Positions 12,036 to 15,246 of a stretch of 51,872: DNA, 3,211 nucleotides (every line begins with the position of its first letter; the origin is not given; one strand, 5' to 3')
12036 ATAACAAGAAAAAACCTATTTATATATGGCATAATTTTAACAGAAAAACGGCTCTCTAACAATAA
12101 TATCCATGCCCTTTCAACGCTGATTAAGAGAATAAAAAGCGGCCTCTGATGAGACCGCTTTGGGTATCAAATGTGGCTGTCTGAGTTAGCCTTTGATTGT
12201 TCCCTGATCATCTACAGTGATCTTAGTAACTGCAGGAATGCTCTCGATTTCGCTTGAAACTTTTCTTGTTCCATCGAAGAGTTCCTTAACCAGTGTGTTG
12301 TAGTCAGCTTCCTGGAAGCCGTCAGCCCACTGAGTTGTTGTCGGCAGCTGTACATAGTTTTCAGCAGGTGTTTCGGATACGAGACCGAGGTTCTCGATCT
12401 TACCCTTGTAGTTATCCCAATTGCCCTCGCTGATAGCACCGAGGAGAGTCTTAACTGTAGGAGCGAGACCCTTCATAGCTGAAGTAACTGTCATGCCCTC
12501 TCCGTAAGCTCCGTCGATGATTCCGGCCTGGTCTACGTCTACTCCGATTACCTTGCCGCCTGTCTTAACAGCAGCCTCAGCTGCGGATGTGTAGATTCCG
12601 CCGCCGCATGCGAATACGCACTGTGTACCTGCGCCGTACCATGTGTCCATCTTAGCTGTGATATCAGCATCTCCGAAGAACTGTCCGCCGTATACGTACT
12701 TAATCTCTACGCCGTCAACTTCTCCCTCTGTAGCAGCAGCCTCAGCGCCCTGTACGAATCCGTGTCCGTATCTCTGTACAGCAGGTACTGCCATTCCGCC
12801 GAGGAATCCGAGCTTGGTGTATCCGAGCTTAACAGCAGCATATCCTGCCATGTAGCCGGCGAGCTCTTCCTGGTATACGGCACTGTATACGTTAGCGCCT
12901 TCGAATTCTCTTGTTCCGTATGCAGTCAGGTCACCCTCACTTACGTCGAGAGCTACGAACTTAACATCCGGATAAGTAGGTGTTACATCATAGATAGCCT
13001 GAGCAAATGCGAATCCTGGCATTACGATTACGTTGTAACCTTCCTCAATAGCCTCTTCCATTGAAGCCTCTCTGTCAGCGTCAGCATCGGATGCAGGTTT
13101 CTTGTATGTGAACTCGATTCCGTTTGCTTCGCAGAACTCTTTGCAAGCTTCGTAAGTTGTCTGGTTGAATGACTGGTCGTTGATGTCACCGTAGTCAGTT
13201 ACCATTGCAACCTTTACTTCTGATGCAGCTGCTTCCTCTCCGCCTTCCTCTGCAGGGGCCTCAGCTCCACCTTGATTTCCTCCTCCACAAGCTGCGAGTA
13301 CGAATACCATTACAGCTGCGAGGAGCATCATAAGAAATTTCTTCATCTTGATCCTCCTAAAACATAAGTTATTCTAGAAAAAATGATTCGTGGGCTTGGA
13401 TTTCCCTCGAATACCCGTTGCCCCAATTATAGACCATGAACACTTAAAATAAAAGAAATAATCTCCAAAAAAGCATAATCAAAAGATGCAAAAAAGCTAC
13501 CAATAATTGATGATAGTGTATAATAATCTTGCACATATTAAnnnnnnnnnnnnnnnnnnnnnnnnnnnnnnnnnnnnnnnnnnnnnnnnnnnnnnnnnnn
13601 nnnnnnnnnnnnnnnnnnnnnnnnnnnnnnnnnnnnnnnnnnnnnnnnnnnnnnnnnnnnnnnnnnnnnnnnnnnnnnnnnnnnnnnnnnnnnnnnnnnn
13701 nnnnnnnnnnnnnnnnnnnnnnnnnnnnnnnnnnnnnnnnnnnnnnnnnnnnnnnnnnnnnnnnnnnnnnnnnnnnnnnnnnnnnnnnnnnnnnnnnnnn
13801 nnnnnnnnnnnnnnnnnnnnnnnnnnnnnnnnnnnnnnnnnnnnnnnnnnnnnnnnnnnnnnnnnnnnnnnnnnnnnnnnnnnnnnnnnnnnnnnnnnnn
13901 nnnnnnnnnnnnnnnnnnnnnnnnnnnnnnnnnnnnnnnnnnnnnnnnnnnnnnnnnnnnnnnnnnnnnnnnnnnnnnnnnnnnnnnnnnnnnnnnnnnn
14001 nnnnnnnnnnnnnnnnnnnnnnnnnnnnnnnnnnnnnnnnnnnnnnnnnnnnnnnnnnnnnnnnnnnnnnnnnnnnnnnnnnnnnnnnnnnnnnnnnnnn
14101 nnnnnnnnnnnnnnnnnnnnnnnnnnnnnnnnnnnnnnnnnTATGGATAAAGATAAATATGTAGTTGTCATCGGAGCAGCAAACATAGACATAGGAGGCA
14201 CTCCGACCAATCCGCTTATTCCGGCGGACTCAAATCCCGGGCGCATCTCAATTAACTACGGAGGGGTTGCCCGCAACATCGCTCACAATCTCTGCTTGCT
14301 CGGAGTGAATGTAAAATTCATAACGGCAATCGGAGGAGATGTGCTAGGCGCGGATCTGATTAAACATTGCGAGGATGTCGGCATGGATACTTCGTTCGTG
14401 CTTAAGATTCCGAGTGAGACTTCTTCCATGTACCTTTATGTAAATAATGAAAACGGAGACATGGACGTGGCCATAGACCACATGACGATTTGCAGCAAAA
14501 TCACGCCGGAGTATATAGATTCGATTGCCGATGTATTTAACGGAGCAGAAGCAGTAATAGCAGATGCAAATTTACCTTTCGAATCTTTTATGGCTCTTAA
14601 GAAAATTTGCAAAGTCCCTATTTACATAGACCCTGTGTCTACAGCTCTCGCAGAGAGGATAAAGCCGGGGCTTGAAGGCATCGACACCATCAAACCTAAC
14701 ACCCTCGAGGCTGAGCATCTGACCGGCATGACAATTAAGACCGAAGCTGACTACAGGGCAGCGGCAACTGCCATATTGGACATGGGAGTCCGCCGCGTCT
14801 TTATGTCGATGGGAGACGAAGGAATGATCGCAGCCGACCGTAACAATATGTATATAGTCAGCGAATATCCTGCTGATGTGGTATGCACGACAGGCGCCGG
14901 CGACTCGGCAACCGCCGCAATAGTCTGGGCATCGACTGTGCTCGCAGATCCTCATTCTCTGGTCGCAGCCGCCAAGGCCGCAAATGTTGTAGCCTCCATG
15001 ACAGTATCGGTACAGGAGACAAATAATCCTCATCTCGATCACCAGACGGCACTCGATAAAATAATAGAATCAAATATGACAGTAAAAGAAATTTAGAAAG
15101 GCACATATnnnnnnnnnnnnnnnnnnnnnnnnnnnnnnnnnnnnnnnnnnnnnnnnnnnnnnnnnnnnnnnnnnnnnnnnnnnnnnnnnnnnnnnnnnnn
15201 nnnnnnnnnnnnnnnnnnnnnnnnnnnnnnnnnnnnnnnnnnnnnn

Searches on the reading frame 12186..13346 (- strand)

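Call 9: search_protein_families(library=pfam, proteins=[window:12186-13346:-])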
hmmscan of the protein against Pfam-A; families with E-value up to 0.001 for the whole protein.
window:12186-13346:- (386 aa): 2 families
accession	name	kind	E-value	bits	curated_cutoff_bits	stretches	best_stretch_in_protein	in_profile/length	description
PF02608.20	Bmp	-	6e-32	111.3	24.1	1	45-321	2-260/301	ABC transporter substrate-binding protein PnrA-like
PF13407.12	Peripla_BP_4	-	3e-07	30.7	35.1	1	56-274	9-221/258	Periplasmic binding protein domain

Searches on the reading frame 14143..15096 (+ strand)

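Call 9: search_protein_families(library=pfam, proteins=[window:14143-15096:+])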
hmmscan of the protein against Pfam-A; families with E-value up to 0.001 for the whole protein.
window:14143-15096:+ (317 aa): 2 families
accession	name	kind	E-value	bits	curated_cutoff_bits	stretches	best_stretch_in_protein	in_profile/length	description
PF00294.29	PfkB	-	1.4e-46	159.6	25.8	1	5-296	2-298/302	pfkB family carbohydrate kinase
PF08543.17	Phos_pyr_kin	-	4.6e-08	33.2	27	1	179-285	119-229/246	Phosphomethylpyrimidine kinase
